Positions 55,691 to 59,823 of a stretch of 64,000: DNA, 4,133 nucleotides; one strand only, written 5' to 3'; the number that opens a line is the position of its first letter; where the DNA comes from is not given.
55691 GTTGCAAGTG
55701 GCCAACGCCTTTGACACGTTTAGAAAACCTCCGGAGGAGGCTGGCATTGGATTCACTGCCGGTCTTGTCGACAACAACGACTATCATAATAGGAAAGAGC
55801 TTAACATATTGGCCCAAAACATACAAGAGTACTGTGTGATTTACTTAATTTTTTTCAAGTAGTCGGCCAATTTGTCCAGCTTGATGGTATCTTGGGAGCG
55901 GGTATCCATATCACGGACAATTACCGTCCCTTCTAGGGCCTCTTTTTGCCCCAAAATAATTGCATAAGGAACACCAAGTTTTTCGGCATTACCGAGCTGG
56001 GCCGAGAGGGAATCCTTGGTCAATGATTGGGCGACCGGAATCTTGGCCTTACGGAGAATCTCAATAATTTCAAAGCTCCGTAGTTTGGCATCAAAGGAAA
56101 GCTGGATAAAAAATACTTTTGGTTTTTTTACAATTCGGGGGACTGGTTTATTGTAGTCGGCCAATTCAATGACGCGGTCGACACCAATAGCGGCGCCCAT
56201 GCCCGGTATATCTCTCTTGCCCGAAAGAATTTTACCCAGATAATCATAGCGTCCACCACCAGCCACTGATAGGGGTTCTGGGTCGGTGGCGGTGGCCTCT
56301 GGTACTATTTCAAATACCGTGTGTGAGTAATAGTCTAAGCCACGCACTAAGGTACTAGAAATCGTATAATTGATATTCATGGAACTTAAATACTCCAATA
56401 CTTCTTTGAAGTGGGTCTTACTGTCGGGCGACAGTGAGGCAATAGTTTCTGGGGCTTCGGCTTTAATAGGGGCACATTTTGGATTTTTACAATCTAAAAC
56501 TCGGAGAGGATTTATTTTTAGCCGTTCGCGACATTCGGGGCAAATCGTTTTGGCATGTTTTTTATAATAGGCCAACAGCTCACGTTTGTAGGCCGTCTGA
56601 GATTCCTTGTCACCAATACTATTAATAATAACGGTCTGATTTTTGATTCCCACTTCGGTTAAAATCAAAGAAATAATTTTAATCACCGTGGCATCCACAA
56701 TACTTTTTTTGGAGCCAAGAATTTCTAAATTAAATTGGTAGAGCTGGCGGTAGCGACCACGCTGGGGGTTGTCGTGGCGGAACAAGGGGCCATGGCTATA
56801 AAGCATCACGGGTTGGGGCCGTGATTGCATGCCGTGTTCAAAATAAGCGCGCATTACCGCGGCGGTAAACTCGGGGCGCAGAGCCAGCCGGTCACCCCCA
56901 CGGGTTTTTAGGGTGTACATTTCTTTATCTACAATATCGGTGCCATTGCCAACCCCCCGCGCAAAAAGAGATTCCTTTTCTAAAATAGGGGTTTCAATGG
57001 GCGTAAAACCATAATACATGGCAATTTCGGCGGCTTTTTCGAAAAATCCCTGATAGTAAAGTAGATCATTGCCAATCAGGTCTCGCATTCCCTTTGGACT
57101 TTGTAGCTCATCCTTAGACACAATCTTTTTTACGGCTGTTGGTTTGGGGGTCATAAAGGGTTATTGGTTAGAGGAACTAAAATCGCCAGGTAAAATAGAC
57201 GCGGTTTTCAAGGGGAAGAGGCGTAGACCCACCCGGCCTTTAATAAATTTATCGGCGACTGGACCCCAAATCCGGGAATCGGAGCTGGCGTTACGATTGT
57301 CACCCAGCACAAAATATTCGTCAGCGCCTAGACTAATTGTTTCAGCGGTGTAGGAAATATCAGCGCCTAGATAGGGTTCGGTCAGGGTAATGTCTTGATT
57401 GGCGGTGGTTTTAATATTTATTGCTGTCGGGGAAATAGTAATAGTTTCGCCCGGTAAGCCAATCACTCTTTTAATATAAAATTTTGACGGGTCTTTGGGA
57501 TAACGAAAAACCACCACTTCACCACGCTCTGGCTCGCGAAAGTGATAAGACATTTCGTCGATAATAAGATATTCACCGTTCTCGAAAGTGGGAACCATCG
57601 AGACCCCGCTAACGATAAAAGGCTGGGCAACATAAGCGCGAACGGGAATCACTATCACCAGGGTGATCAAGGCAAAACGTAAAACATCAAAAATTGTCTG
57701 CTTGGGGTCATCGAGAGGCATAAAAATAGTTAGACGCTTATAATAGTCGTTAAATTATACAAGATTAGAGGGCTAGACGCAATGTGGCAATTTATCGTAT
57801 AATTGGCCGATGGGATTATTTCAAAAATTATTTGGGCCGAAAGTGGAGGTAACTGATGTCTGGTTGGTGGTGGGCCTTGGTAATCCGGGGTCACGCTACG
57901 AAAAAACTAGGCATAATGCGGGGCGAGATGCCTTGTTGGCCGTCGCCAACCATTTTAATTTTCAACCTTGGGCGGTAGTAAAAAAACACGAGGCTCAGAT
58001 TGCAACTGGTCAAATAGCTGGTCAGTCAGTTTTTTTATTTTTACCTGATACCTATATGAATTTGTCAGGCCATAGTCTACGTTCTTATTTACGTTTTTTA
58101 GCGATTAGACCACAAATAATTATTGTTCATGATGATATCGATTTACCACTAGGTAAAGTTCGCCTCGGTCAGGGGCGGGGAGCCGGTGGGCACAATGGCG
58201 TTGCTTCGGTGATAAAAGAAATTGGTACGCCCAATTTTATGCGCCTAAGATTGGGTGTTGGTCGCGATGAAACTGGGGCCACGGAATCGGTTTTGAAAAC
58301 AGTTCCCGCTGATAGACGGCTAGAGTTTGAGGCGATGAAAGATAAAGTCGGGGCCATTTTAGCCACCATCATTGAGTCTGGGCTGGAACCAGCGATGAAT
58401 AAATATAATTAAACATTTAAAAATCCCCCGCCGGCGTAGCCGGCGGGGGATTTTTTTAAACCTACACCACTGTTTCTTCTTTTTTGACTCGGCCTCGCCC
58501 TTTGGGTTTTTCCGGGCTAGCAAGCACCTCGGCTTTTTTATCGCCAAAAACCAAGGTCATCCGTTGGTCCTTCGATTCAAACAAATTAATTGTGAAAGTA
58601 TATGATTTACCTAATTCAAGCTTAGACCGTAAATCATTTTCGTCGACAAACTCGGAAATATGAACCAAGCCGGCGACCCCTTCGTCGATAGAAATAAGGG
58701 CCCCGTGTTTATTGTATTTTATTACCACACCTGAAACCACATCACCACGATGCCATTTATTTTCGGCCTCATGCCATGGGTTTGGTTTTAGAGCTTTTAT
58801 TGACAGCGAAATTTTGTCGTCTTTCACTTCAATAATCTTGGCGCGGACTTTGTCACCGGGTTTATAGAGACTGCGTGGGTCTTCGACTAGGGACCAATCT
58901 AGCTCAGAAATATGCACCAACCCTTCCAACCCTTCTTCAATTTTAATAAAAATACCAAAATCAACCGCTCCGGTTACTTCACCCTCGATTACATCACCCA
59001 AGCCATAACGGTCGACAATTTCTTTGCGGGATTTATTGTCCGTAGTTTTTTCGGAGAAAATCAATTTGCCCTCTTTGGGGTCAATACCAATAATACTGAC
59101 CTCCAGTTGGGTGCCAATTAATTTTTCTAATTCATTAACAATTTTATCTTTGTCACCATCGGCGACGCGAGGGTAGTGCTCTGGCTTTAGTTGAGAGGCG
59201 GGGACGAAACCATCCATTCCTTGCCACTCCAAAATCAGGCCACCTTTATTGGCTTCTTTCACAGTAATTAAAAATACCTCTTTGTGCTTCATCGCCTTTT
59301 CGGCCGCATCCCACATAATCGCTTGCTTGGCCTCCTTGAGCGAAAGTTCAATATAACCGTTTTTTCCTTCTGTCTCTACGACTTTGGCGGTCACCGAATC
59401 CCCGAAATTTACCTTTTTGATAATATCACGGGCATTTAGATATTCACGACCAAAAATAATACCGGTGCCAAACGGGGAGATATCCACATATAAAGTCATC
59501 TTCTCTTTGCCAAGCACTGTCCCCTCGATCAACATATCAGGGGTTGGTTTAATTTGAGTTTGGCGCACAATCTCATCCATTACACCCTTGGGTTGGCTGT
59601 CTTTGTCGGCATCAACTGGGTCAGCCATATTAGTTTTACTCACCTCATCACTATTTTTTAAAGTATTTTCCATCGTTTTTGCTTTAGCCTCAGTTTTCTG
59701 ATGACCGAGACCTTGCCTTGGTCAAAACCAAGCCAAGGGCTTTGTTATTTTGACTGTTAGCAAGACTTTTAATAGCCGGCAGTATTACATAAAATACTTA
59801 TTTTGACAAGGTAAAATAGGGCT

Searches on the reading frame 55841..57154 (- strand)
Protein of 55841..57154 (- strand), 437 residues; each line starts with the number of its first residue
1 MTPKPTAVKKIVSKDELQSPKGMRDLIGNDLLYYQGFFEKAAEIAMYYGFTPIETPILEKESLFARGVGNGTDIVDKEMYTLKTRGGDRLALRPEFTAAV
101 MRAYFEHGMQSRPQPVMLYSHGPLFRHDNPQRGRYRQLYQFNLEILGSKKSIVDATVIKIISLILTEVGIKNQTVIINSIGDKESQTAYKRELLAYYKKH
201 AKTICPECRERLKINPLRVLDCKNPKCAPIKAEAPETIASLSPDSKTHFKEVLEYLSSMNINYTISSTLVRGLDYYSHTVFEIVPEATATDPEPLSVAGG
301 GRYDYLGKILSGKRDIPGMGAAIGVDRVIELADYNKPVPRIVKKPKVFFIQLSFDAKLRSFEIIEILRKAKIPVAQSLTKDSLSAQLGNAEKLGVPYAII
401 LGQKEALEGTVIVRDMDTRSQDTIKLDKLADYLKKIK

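Call 59: search_protein_families(library=pfam, proteins=[window:55841-57154:-], max_evalue=0.0001)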
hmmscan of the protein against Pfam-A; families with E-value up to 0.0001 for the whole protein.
window:55841-57154:- (437 aa): 3 families
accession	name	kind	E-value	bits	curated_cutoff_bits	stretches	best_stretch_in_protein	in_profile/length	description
PF13393.11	tRNA-synt_His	-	6.6e-30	104.8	25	1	22-328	1-308/308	Histidyl-tRNA synthetase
PF03129.25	HGTP_anticodon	-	9.1e-15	55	21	1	358-435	16-93/94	Anticodon binding domain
PF00587.30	tRNA-synt_2b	-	5.8e-13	49.7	29.3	1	80-204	1-129/179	tRNA synthetase class II core domain (G, H, P, S and T)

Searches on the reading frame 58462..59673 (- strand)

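Call 59: search_protein_families(library=pfam, proteins=[window:58462-59673:-], max_evalue=0.0001)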
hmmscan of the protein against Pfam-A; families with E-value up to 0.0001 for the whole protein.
window:58462-59673:- (403 aa): 4 families
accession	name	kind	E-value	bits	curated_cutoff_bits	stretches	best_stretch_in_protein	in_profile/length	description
PF00575.29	S1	-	1.7e-42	144.1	22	3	225-293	4-74/74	S1 RNA binding domain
PF23459.1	S1_RRP5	-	6.3e-12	46.3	27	0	310-353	4-49/72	RRP5 S1 domain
PF21710.3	Spt6_S1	-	3e-06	27.9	27.5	0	232-291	23-83/91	Spt6, S1/OB domain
PF21543.3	CvfB_2nd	-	6.2e-05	23.3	27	0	273-293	54-75/76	Virulence regulatory factor CvfB, second domain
